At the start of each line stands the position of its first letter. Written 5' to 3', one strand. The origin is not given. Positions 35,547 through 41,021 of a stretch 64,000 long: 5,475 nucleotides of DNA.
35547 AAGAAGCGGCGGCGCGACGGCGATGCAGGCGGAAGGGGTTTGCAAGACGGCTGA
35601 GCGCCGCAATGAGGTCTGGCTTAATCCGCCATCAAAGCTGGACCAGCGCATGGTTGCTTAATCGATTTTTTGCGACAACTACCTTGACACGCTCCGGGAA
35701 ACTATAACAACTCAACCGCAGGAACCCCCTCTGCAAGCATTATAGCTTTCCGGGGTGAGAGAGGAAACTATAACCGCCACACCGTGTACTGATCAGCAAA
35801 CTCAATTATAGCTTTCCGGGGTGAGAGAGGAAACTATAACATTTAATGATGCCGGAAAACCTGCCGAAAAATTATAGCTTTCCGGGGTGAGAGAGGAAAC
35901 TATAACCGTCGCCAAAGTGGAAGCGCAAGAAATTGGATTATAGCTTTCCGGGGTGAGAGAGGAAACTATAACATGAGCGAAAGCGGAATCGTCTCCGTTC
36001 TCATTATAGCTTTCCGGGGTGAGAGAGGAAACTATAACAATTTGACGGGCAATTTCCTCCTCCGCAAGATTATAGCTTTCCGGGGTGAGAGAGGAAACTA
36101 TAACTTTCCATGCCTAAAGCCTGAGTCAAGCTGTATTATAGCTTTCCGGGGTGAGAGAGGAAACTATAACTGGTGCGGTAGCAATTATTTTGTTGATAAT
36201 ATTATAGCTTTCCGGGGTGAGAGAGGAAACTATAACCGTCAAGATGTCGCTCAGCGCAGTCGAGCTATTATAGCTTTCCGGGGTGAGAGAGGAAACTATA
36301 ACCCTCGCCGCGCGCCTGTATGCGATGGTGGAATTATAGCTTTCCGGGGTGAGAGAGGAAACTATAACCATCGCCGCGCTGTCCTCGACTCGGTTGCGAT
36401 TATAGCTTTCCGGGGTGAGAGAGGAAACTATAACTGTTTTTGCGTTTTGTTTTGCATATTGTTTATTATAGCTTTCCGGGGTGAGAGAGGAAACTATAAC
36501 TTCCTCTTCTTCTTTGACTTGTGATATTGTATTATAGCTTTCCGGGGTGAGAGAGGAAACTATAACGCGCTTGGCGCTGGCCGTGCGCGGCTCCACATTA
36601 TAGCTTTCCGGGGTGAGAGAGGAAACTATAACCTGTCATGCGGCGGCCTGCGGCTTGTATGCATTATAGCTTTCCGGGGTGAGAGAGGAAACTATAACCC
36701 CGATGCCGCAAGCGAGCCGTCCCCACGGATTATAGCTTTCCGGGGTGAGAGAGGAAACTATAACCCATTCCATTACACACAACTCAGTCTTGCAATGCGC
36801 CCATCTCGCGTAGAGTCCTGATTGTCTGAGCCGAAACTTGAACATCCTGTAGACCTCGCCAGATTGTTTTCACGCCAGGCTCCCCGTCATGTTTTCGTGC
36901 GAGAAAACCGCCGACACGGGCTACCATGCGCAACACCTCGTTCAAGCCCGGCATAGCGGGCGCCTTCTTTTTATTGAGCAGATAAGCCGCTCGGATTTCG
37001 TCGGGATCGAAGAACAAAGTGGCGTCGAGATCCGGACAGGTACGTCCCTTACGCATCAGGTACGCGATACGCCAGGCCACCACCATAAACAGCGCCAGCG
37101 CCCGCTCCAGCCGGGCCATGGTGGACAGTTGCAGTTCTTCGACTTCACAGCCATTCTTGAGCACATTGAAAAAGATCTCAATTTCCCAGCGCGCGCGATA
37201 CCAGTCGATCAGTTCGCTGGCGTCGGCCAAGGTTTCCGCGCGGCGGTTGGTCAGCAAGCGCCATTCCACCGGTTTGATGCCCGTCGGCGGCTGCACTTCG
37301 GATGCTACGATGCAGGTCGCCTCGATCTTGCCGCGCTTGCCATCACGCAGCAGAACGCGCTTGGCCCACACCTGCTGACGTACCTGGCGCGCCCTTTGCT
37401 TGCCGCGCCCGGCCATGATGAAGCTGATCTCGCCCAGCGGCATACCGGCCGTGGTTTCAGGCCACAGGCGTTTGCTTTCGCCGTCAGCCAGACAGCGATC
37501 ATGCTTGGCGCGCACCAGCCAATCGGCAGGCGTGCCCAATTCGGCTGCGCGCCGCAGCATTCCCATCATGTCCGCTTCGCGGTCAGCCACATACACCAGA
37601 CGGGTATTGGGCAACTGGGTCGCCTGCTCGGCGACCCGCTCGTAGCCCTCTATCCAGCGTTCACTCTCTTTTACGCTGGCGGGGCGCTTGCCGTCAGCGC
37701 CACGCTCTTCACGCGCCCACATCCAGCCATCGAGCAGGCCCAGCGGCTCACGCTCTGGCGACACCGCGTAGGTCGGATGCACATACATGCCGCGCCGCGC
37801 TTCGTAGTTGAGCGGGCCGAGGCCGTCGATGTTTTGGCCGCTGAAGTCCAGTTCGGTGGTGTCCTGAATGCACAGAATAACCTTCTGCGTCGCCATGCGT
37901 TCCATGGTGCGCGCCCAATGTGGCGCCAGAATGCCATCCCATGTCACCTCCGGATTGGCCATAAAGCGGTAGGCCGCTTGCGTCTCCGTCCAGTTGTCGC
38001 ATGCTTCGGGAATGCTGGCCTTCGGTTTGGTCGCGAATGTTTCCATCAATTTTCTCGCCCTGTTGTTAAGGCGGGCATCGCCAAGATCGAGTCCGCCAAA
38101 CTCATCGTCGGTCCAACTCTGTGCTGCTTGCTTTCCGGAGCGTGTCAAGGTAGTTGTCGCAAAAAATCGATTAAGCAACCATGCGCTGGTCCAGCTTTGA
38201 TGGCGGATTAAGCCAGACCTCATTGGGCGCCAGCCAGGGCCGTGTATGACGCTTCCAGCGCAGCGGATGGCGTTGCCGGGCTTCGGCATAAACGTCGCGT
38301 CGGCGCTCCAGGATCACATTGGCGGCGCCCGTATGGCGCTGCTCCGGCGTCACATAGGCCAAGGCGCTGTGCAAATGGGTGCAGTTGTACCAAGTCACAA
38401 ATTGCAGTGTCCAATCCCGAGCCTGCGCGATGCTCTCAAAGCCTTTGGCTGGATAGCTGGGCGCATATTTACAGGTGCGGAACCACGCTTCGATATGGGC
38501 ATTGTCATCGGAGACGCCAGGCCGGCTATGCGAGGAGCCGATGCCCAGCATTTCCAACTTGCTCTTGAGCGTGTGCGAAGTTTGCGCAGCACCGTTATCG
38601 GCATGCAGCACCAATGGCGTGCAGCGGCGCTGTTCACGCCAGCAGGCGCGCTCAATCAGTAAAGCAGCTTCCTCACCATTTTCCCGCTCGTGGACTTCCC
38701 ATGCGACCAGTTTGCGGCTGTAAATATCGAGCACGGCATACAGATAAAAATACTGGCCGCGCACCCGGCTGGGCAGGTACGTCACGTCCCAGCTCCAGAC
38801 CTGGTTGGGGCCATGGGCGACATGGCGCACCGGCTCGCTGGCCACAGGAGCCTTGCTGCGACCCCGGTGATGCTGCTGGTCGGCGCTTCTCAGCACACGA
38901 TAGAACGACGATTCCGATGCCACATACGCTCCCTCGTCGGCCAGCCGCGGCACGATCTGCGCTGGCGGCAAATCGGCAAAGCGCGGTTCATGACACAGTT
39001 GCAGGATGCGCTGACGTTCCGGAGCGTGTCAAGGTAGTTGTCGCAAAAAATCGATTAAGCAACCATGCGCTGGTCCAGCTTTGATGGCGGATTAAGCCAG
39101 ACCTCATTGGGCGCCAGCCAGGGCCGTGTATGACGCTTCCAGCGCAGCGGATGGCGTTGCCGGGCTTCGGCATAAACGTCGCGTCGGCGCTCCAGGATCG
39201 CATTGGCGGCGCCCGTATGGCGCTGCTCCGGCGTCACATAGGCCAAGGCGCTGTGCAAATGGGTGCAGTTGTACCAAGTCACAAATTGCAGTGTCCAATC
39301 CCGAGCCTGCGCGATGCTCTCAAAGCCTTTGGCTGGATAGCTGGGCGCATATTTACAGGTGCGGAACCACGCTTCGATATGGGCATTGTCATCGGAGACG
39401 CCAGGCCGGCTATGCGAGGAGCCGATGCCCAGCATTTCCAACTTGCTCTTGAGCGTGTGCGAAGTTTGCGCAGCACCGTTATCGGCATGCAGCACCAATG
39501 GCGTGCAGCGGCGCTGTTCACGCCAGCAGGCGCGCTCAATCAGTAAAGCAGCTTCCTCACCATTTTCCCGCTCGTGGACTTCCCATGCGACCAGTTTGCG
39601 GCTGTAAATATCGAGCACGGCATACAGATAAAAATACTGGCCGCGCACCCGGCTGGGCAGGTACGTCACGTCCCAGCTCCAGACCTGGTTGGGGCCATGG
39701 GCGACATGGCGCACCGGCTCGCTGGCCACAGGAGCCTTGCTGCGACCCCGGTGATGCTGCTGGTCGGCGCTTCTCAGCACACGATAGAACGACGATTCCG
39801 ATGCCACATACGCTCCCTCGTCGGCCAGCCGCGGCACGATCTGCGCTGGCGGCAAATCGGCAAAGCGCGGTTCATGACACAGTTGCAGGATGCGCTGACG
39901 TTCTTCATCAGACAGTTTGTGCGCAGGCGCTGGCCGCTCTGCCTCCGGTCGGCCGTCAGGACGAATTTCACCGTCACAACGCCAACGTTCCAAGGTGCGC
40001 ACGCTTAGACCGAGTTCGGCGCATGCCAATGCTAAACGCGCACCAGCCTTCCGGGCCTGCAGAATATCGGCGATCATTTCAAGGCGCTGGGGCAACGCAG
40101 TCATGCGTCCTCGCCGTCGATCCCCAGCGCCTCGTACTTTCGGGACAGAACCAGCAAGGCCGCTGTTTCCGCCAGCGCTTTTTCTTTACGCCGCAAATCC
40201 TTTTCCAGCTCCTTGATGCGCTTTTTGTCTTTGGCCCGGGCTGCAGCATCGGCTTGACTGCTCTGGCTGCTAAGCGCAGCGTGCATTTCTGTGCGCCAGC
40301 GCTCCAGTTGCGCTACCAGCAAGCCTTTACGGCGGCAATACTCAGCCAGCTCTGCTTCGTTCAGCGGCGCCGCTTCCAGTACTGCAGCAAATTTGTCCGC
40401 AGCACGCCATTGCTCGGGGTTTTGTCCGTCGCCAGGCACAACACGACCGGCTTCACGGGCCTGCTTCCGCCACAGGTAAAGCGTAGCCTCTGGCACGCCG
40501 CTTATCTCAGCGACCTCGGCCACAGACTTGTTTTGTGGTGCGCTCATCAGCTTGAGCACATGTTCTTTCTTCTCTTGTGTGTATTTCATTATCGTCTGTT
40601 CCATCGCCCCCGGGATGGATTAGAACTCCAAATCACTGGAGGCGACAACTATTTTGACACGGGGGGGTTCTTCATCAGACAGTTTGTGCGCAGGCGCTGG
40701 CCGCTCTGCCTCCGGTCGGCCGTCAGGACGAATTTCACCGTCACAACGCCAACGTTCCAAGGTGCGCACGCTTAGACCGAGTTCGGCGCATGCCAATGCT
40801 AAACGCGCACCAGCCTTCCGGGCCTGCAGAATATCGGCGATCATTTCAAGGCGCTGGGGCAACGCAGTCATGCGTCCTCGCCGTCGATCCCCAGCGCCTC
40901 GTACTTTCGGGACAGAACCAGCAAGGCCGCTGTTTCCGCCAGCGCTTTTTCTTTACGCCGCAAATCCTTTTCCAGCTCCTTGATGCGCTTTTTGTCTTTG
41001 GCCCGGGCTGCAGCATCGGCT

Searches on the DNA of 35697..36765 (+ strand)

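Call 53: search_dna_similar(query=window:35697-36765:+, collection=phages, mode=near, max_evalue=1, max_rows=20)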
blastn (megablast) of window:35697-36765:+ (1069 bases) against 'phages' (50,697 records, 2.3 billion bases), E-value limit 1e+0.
No match.

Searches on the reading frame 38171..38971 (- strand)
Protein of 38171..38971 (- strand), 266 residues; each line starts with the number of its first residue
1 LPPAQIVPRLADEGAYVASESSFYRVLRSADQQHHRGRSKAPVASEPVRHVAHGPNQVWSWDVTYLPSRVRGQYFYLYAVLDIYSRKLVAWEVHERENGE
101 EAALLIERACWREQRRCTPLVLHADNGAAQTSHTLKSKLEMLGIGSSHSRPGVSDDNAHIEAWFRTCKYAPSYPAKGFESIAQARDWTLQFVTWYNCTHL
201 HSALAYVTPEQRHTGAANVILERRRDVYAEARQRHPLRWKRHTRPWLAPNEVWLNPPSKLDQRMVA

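Call 31: search_protein_families(library=pfam, proteins=[window:38171-38971:-], max_evalue=0.01)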
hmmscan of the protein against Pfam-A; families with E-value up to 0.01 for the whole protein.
window:38171-38971:- (266 aa): 3 families
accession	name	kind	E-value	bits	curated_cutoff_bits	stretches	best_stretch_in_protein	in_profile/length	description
PF00665.32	rve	-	5.2e-19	68.8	32.6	1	53-152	2-100/102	Integrase core domain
PF13683.12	rve_3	-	1.5e-12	47.5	26.5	1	143-209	2-67/67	Integrase core domain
PF13610.12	DDE_Tnp_IS240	-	0.00019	22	27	1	58-184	3-122/139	DDE domain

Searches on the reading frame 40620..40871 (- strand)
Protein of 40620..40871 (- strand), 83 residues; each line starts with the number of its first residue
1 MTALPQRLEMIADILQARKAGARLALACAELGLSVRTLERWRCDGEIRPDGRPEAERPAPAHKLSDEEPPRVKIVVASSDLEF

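Call 31: search_protein_families(library=pfam, proteins=[window:40620-40871:-], max_evalue=0.01)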
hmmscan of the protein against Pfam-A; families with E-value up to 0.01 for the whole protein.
window:40620-40871:- (83 aa): 3 families
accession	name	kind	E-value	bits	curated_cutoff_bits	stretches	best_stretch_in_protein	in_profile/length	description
PF13518.12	HTH_28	-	0.00011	22.7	25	1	14-43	5-34/52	Helix-turn-helix domain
PF13384.12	HTH_23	-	0.0013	18.9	24.6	1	9-43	5-39/50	Homeodomain-like domain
PF12728.13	HTH_17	-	0.0021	18.7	27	1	27-49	7-29/51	Helix-turn-helix domain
